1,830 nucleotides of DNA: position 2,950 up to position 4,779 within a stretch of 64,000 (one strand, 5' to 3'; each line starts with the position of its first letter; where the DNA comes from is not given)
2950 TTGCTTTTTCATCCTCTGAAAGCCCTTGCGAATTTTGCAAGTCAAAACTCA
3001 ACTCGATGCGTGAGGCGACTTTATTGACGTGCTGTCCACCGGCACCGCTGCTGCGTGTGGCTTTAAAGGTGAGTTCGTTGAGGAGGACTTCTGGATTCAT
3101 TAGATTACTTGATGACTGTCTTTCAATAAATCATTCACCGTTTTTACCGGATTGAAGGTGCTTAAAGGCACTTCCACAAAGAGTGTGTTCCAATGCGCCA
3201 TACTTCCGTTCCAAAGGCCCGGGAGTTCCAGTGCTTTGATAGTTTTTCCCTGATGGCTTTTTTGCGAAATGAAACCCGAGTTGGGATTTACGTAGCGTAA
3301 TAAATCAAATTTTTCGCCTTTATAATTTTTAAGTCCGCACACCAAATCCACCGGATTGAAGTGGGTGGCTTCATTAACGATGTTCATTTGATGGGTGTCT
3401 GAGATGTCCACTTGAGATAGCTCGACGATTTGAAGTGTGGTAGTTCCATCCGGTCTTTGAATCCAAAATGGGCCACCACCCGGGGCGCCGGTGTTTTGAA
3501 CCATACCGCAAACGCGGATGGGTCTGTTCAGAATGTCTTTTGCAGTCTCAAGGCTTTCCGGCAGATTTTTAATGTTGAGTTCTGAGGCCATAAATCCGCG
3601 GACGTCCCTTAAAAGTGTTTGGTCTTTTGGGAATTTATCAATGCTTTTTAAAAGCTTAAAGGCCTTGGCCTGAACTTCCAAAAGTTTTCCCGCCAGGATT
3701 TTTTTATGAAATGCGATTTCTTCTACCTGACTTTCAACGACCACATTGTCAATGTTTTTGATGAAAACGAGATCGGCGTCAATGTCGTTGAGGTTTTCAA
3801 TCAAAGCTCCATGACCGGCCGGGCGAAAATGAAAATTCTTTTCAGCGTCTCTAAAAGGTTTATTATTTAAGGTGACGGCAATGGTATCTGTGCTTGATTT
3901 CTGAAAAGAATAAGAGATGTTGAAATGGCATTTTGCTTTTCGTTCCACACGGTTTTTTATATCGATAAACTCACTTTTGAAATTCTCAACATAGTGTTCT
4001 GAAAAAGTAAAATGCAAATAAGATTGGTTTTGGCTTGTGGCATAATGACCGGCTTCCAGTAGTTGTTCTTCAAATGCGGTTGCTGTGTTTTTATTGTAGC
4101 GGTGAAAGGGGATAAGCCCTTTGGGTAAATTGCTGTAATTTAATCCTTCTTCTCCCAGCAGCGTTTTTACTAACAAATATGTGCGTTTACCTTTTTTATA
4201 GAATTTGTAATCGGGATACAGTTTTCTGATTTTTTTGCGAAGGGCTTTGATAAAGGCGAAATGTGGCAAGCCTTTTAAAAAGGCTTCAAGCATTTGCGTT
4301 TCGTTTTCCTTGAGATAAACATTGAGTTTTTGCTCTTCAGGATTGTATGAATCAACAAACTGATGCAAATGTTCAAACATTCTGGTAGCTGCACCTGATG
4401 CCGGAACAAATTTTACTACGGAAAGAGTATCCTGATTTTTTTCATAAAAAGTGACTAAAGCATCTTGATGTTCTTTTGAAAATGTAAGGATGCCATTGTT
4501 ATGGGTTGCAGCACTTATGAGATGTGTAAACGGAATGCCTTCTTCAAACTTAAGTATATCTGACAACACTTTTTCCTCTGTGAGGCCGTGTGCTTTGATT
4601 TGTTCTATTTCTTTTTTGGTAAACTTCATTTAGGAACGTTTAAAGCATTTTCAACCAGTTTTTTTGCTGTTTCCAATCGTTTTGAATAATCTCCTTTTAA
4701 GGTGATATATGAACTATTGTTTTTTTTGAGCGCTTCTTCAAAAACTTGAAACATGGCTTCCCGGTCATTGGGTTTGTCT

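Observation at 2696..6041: Five overlapping genes form a vitamin-salvage operon (ykoF-like, pnuC, NRK kinase, DUF4301, arfB); DUF4301 may supply a missing enzymatic step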

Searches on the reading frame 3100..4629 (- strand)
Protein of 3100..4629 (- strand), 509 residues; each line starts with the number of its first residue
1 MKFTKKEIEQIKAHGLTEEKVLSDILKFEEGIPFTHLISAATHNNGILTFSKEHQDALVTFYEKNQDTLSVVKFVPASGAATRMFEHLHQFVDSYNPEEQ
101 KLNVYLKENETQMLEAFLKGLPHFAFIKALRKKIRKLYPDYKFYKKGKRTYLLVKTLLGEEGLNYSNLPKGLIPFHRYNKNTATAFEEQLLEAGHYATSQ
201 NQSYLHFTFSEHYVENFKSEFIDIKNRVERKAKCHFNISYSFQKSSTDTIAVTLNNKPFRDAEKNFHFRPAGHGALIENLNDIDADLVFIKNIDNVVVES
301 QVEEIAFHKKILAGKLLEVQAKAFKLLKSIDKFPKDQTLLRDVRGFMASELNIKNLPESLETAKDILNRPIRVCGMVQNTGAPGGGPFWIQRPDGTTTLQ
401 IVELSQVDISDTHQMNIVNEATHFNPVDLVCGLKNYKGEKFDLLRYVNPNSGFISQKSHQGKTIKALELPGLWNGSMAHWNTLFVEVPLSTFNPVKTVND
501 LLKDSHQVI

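Call 3: search_protein_families(library=pfam, proteins=[window:3100-4629:-], max_evalue=0.01)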
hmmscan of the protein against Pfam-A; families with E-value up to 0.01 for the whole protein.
window:3100-4629:- (509 aa): 2 families
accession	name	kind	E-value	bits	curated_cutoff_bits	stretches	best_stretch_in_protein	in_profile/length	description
PF14134.11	DUF4301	-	1.2e-198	661.5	27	1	4-507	1-507/507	Domain of unknown function (DUF4301)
PF01704.24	UDPGP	-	0.00043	19.6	22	0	398-506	241-346/413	UTP--glucose-1-phosphate uridylyltransferase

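Call 4: search_protein_families(library=ncbifam, proteins=[window:3100-4629:-], max_evalue=0.01)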
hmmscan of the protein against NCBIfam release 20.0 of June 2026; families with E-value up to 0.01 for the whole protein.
window:3100-4629:- (509 aa): 0 families

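Call 10: find_homologous_proteins(query=window:3100-4629:-, max_evalue=0.00001)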
Query window:3100-4629:- (509 aa): 8000 proteins with E <= 0.00001 among 8000 candidates; the best 120 are listed.
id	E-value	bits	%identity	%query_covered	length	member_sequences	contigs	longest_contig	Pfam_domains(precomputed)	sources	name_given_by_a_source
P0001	0.0e+0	1155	100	100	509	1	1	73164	PF14134.12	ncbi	-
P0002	0.0e+0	1115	96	100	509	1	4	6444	PF14134.12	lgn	-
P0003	0.0e+0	1071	92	100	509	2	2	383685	PF14134.12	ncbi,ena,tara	tara:strand:+ start:32942 stop:34471 length:1530 start_codon:yes stop_codon:yes gene_type:complete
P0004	0.0e+0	1063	92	100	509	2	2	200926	PF14134.12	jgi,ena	jgi:hypothetical protein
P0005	0.0e+0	1049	90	100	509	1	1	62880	PF14134.12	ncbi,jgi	-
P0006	0.0e+0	1017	87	100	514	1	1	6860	PF14134.12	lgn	-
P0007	0.0e+0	1014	87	100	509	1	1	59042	PF14134.12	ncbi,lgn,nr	ncbi:MAG: DUF4301 family protein [Flavobacteriaceae bacterium]|nr:DUF4301 family protein [Flavobacte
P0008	0.0e+0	1013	85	100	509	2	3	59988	PF14134.12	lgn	-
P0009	0.0e+0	1010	88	100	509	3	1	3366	PF14134.12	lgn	-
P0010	4.8e-294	994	86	100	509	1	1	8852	PF14134.12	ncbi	-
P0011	1.0e-289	979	85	100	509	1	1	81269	PF01704.25,PF14134.12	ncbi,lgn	ncbi:MAG: DUF4301 family protein [Flavobacteriaceae bacterium]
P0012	3.2e-287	971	83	100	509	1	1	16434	PF14134.12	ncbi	-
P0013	6.4e-285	964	82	100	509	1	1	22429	PF14134.12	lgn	-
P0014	7.7e-266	901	77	100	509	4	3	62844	PF14134.12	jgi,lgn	-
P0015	4.2e-256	869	74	100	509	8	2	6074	PF14134.12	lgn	-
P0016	1.2e-255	867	73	100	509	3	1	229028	PF14134.12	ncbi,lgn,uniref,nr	ncbi:DUF4301 family protein [Planktosalinus lacus]|uniref:DUF4301 domain-containing protein n=1 Tax=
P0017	2.3e-255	866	73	100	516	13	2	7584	PF14134.12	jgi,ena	-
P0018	3.6e-253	859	72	100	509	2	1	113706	PF14134.12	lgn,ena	-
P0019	1.9e-246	837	72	100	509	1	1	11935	PF14134.12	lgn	-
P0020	8.5e-245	831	72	100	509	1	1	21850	PF14134.12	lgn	-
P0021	7.0e-244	828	71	100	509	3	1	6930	PF14134.12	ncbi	ncbi:MAG: DUF4301 family protein [Flavobacteriaceae bacterium]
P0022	6.3e-237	805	85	82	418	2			PF14134.12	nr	nr:DUF4301 family protein [Flavobacteriales bacterium]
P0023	2.5e-224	764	65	100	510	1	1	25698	PF14134.12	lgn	-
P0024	1.0e-222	758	65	100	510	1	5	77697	PF14134.12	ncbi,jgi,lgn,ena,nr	ncbi:MAG: DUF4301 domain-containing protein [Bacteroidetes bacterium HGW-Bacteroidetes-2]|jgi:hypoth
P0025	2.1e-221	754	65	100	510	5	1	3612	PF14134.12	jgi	-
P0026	2.6e-199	681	59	99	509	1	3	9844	PF14134.12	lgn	-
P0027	1.2e-197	676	59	99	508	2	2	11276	PF14134.12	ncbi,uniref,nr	ncbi:DUF4301 family protein [Altibacter sp.]|uniref:DUF4301 family protein n=1 Tax=Altibacter sp. Ta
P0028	2.2e-197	675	57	100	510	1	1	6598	PF14134.12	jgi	-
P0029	2.5e-197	675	59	99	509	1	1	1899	PF14134.12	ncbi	-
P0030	6.4e-197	673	58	100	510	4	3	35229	PF14134.12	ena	-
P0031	1.5e-196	672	59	99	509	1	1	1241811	PF14134.12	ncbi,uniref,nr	ncbi:DUF4301 family protein [Cochleicola gelatinilyticus]|uniref:NAD metabolism ATPase/kinase n=1 Ta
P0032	3.1e-196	671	58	99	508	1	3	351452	PF14134.12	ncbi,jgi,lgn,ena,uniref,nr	ncbi:DUF4301 family protein [Altibacter sp.]|uniref:DUF4301 family protein n=1 Tax=Altibacter sp. Ta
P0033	3.5e-196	671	59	99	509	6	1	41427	PF14134.12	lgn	-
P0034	1.2e-195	669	58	99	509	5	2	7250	PF14134.12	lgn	-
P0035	1.7e-195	669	58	99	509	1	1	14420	PF14134.12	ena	-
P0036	2.0e-195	668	59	99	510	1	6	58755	PF14134.12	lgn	-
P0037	2.7e-195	668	57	99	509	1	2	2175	PF14134.12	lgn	-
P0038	3.4e-195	668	59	100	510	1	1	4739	PF01704.25,PF14134.12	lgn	-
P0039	6.3e-195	667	57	99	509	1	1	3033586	PF14134.12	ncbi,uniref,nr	ncbi:uncharacterized protein DUF4301 [Ulvibacter sp. MAR_2010_11]|uniref:DUF4301 family protein n=1 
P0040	8.8e-195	666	58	99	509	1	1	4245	PF14134.12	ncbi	-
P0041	1.6e-194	665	57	99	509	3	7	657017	PF14134.12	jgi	jgi:hypothetical protein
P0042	2.2e-194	665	59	99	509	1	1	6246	PF14134.12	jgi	jgi:hypothetical protein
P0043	2.7e-194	665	57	99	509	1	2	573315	PF14134.12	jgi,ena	-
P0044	3.3e-194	664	57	99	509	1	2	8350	PF14134.12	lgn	-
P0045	4.9e-194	664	58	99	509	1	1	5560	PF14134.12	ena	-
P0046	7.5e-194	663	58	100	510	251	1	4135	PF14134.12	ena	-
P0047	1.8e-193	662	58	100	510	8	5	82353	PF14134.12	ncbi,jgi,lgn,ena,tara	tara:strand:+ start:3586 stop:5118 length:1533 start_codon:yes stop_codon:yes gene_type:complete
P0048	2.4e-193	662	57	99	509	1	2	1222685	PF14134.12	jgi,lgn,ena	jgi:hypothetical protein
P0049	4.4e-193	661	58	99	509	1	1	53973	PF14134.12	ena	-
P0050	7.0e-193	660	57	99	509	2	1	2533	PF14134.12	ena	-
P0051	1.0e-192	659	58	100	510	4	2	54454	PF14134.12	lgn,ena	-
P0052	1.6e-192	659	57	99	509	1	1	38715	PF14134.12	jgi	jgi:hypothetical protein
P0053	2.3e-192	658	58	99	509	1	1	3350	PF14134.12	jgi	jgi:hypothetical protein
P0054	2.5e-192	658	56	100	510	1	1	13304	PF14134.12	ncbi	-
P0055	4.8e-192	657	57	100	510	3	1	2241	PF14134.12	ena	-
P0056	7.8e-192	657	57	100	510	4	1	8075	PF14134.12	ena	-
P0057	8.0e-192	657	56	99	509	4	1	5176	PF14134.12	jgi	-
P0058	1.0e-191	656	58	100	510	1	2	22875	PF14134.12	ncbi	-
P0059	1.2e-191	656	56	100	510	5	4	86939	PF14134.12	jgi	jgi:hypothetical protein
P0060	2.0e-191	655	57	99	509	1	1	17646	PF14134.12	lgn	-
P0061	2.1e-191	655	59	100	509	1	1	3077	PF01704.25,PF14134.12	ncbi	-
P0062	2.1e-191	655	57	99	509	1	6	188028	PF14134.12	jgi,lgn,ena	-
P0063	3.3e-191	655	57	99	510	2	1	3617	PF14134.12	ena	-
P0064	4.5e-191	654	57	99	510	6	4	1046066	PF14134.12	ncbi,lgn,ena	-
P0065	4.8e-191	654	57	100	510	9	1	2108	PF14134.12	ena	-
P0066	6.9e-191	653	57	99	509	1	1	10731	PF14134.12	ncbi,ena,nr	ncbi:MAG: DUF4301 family protein [Marinirhabdus sp.]|nr:DUF4301 family protein [Marinirhabdus sp.]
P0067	7.2e-191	653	57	99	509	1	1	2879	PF14134.12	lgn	-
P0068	7.5e-191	653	57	99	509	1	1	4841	PF14134.12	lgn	-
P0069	7.7e-191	653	56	99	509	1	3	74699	PF14134.12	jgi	jgi:hypothetical protein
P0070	8.9e-191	653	58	99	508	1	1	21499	PF14134.12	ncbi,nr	ncbi:MAG: DUF4301 family protein [Flavobacteriaceae bacterium]|nr:DUF4301 family protein [Flavobacte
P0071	9.4e-191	653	56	100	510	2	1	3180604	PF14134.12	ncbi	-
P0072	1.1e-190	653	58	99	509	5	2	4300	PF14134.12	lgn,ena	-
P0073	1.1e-190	653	56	99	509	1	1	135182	PF14134.12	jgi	jgi:hypothetical protein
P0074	1.8e-190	652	56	99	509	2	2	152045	PF14134.12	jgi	-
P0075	2.1e-190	652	57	99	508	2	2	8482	PF14134.12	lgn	-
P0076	2.6e-190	652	57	99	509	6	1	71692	PF01704.25,PF14134.12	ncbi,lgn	-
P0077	3.3e-190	651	56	99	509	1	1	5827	PF14134.12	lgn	-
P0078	3.9e-190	651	57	99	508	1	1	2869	PF14134.12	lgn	-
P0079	5.7e-190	650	57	99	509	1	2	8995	PF14134.12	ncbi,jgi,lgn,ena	-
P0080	6.8e-190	650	58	99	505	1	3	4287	PF14134.12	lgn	-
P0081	1.1e-189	649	57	99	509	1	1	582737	PF01704.25,PF14134.12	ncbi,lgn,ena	-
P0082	1.1e-189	649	56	99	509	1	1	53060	PF14134.12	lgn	-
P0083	1.3e-189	649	57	99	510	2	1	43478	PF14134.12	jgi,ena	-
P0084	1.8e-189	649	56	100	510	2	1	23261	PF14134.12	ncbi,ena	-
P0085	2.2e-189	649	56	99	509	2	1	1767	PF14134.12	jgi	-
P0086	2.5e-189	648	57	99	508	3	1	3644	PF14134.12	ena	-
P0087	2.5e-189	648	56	99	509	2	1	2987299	PF01704.25,PF14134.12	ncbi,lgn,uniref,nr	ncbi:DUF4301 family protein [Constantimarinum furrinae]|uniref:DUF4301 domain-containing protein n=1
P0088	2.5e-189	648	57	100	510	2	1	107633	PF14134.12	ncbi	-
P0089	3.4e-189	648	56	99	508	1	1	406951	PF14134.12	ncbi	-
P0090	3.6e-189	648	56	99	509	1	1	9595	PF14134.12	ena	-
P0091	4.1e-189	648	56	99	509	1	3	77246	PF01704.25,PF14134.12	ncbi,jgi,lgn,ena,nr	ncbi:MAG: NAD metabolism ATPase/kinase [Flavobacteriaceae bacterium]|nr:NAD metabolism ATPase/kinase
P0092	4.8e-189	647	56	98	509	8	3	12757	PF14134.12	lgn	-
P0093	5.1e-189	647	57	100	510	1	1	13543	PF14134.12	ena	-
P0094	5.5e-189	647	56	99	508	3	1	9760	PF14134.12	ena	-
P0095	5.7e-189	647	55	99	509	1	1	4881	PF14134.12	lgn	-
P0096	5.8e-189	647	57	99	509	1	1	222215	PF14134.12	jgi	-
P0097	9.1e-189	646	55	99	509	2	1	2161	PF14134.12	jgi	jgi:hypothetical protein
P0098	9.8e-189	646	56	99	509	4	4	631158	PF14134.12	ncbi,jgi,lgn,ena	-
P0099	1.0e-188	646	57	99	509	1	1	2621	PF14134.12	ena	-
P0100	1.4e-188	646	57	99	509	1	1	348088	PF14134.12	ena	-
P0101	1.5e-188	646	55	99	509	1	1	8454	PF14134.12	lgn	-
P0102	1.5e-188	646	57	99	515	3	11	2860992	PF14134.12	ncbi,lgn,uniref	ncbi:MAG: hypothetical protein ACI9SJ_002023 [Flavobacteriaceae bacterium]|uniref:DUF4301 family pro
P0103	1.7e-188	646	57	99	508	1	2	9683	PF14134.12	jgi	-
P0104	1.8e-188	645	57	99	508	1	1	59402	PF14134.12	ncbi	-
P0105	1.9e-188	645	56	99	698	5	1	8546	PF14134.12,PF13521.13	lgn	-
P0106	1.9e-188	645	56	100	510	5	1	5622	PF14134.12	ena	-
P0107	2.2e-188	645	55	100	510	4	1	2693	PF14134.12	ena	-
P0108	3.1e-188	645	56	100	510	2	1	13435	PF14134.12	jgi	-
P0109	3.1e-188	645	57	99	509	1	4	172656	PF14134.12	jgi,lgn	-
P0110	3.9e-188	644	56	99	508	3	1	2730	PF14134.12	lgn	-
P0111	4.1e-188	644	57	99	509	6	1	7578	PF14134.12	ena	-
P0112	4.1e-188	644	56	99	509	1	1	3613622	PF14134.12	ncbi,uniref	ncbi:DUF4301 family protein [Rasiella sp. SM2506]|uniref:DUF4301 family protein n=1 Tax=Rasiella sp.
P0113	4.2e-188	644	57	100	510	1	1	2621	PF14134.12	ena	-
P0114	4.3e-188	644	56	99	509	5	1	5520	PF14134.12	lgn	-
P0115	5.6e-188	644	56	100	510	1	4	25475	PF14134.12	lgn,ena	-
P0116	6.8e-188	644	56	99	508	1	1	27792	PF14134.12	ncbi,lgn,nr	ncbi:MAG: DUF4301 family protein [Flavobacteriaceae bacterium]|nr:DUF4301 family protein [Flavobacte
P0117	7.4e-188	643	56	99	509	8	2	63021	PF14134.12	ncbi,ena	-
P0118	7.5e-188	643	56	99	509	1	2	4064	PF14134.12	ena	-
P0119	8.0e-188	643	56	99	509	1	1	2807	PF14134.12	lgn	-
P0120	8.9e-188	643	56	100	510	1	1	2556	PF01704.25,PF14134.12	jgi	-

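Call 11: search_solved_structures(query=window:3100-4629:-, max_evalue=10, show_alignments=2)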
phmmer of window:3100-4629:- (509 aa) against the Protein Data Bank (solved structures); distinct sequences matched with E-value up to 10: 3.
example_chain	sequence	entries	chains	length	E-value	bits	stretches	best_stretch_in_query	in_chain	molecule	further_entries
2i5k_A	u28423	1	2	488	0.031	16.3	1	399-502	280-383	UTP--glucose-1-phosphate uridylyltransferase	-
7kek_P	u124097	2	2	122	0.14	14.2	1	50-110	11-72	Thioredoxin LC3BL | Thioredoxin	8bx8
7k58_P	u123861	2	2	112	0.22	13.5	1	54-110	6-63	Thioredoxin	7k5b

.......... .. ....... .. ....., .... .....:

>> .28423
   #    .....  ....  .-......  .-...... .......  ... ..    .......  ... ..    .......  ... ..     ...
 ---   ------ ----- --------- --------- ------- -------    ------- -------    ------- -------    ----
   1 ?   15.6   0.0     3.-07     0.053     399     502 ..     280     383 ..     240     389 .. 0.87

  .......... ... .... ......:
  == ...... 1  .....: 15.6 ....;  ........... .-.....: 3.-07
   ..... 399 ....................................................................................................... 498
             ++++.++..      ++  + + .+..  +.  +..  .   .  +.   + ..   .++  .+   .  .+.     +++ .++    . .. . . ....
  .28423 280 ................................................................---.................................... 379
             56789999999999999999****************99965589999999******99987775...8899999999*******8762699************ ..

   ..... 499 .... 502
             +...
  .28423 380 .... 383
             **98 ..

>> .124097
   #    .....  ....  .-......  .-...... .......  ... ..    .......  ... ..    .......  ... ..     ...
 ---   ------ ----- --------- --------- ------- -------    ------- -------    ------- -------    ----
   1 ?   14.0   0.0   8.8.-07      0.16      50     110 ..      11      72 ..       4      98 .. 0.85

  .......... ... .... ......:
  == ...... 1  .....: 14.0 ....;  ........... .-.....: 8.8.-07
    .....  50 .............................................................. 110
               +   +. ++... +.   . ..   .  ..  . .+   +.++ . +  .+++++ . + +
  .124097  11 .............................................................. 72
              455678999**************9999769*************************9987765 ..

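Call 13: find_related_loci(query=window:3100-4629:-, collection=genome_contigs, flank=10000)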
Query window:3100-4629:- (509 aa) in genome_contigs; peptide patterns used: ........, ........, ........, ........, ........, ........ (x = any residue, [..] = any of these).
389 stretches matched a pattern; 262 encode a relative of the query (tblastn E <= 1e-3); the best 80 are kept; 80 distinct loci.
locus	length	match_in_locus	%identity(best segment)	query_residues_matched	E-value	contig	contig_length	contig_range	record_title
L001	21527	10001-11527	92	1-509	0e+0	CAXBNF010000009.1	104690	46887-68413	MAG TPA_asm: uncultured Flavobacteriaceae bacterium isolate ERR2762121_concoct_30 genome assembly, contig: ERZ3421540.41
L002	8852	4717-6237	86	1-507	0e+0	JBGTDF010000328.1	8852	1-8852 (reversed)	MAG: Planktosalinus sp. isolate JTS-RE137 k141_11338845, whole genome shotgun sequence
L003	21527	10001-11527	84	1-509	0e+0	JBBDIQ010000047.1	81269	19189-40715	MAG: Flavobacteriaceae bacterium isolate LejiaA_38_19 Lejia_A_557_length_81269_cov_12, whole genome shotgun sequence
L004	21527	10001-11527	73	1-509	0e+0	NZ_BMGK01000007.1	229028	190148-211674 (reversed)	Planktosalinus lacus strain CGMCC 1.12924 sequence07, whole genome shotgun sequence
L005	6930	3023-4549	71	1-509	0e+0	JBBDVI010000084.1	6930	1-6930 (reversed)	MAG: Flavobacteriaceae bacterium isolate LejiaC_2_40_9 Lejia_C_24713_length_6930_cov_6, whole genome shotgun sequence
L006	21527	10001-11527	70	1-509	0e+0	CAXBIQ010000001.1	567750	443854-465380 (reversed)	MAG TPA_asm: uncultured Flavobacteriaceae bacterium isolate ERR2762141_binner123_Refined_45 genome assembly, contig: ERZ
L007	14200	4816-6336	53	1-507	0e+0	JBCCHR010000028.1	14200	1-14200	MAG: Bacteroidota bacterium isolate P01_B01_bin.71 k141_3196644_length_14200_cov_12.1149, whole genome shotgun sequence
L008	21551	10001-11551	52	1-508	7e-171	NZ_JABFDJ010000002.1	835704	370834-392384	Winogradskyella wichelsiae strain Z738 NODE_2_length_835704_cov_255.602_ID_3, whole genome shotgun sequence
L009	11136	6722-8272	51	1-509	8e-169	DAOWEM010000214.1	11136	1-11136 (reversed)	MAG TPA_asm: Flavobacteriaceae bacterium isolate CSMAG_1939 CSMAG_1939_k141_2326019_length_11136_cov_13.0000, whole geno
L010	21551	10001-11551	50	1-508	9e-168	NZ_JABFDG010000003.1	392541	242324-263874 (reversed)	Winogradskyella vidalii strain HL634 NODE_3_length_392541_cov_243.982_ID_5, whole genome shotgun sequence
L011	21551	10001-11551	50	1-508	2e-167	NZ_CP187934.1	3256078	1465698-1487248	Winogradskyella sp. HB-48 chromosome, complete genome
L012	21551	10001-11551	50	1-508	6e-167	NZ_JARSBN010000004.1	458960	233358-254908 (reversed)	Winogradskyella marincola strain YYF002 NODE_4_length_458960_cov_234.670269, whole genome shotgun sequence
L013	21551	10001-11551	50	1-508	5e-167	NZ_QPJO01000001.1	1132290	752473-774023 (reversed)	Winogradskyella arenosi strain CECT 7958 Ga0244642_101, whole genome shotgun sequence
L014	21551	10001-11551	50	1-508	9e-167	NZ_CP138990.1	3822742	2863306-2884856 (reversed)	Winogradskyella sp. R77965 chromosome, complete genome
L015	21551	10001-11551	50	1-508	2e-166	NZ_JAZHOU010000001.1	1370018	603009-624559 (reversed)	Winogradskyella poriferorum strain JCM 12885 NODE_1_length_1370018_cov_152.878339, whole genome shotgun sequence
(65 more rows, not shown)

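Call 16: search_protein_representatives(protein=window:3100-4629:-)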
Query: 509 residues. Proteins with E-value up to 0.001 (for the whole library): 2732; up to 1e-10: 1881; up to 1e-30: 1096. The best 150 are listed.
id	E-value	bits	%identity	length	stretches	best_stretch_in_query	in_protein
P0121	3.9e-152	523.9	49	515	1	3-507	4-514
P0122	1.6e-148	512.0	49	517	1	1-508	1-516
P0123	1.7e-141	488.9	45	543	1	3-507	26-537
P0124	7.5e-140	483.4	45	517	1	1-508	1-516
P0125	5.2e-134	464.2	46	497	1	3-507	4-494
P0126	1.0e-133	463.2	44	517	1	1-508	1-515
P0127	1.4e-130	452.9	45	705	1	24-507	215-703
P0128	2.2e-130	452.2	48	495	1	3-507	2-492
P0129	4.6e-130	451.2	45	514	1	3-507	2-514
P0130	5.7e-130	450.9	44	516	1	3-507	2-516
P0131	6.3e-129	447.4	45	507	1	3-506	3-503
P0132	6.3e-129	447.4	46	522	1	3-507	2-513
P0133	1.0e-128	446.8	50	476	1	3-507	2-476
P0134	3.5e-128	445.0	46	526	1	4-506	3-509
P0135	1.2e-127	443.2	47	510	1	10-507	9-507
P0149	7.4e-123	427.4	44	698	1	13-507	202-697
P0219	3.8e-114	398.6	43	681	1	3-502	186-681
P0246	1.4e-111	390.2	39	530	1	3-507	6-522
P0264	1.1e-109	384.0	40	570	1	3-508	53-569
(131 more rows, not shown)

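Call 18: search_protein_families(library=pfam, proteins=[P0127, P0149, P0219, P0105, P0264], max_evalue=0.001)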
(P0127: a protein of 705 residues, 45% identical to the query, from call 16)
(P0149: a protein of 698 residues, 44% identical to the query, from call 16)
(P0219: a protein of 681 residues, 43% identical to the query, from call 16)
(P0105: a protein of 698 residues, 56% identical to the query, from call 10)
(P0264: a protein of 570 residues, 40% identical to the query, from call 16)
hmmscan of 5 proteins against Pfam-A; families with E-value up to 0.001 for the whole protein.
P0127 (705 aa): 3 families
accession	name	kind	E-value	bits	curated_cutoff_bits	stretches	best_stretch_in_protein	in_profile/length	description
PF14134.11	DUF4301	-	7.7e-198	658.9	27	1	196-703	2-507/507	Domain of unknown function (DUF4301)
PF13521.12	AAA_28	-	1.8e-40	139.3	27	1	17-175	1-164/164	AAA domain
PF00004.35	AAA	-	0.0009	20.1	21.2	0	19-54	2-41/131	ATPase family associated with various cellular activities (AAA)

P0149 (698 aa): 3 families
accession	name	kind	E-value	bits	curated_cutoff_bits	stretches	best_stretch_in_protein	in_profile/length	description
PF14134.11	DUF4301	-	6.8e-185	616.2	27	1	201-697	9-507/507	Domain of unknown function (DUF4301)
PF13521.12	AAA_28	-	1e-37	130.4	27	1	15-173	1-164/164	AAA domain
PF00503.26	G-alpha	-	0.0003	20.5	48.8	1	8-196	20-160/333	G-protein alpha subunit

P0219 (681 aa): 3 families
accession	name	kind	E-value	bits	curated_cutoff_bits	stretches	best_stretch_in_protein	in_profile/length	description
PF14134.11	DUF4301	-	3.7e-173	577.4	27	1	188-681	2-502/507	Domain of unknown function (DUF4301)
PF13521.12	AAA_28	-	9.4e-30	104.4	27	1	11-170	1-164/164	AAA domain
PF00004.35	AAA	-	0.00051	20.9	21.2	0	12-39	1-28/131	ATPase family associated with various cellular activities (AAA)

P0105 (698 aa): 5 families
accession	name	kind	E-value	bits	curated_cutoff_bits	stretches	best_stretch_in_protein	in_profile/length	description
PF14134.11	DUF4301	-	9.3e-200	665.2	27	1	193-695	1-507/507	Domain of unknown function (DUF4301)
PF13521.12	AAA_28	-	2.8e-35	122.4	27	1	14-174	1-164/164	AAA domain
PF01637.24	ATPase_2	-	0.00023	21.5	33.2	0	15-76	23-88/225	ATPase domain predominantly from Archaea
PF00910.28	RNA_helicase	-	0.00026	21.9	21.5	0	15-69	1-62/105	RNA helicase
PF00004.35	AAA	-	0.00062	20.7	21.2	0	15-37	1-23/131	ATPase family associated with various cellular activities (AAA)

P0264 (570 aa): 1 family
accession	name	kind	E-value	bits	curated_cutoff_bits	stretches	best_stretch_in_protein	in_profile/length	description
PF14134.11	DUF4301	-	4.1e-182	607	27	1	55-568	2-507/507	Domain of unknown function (DUF4301)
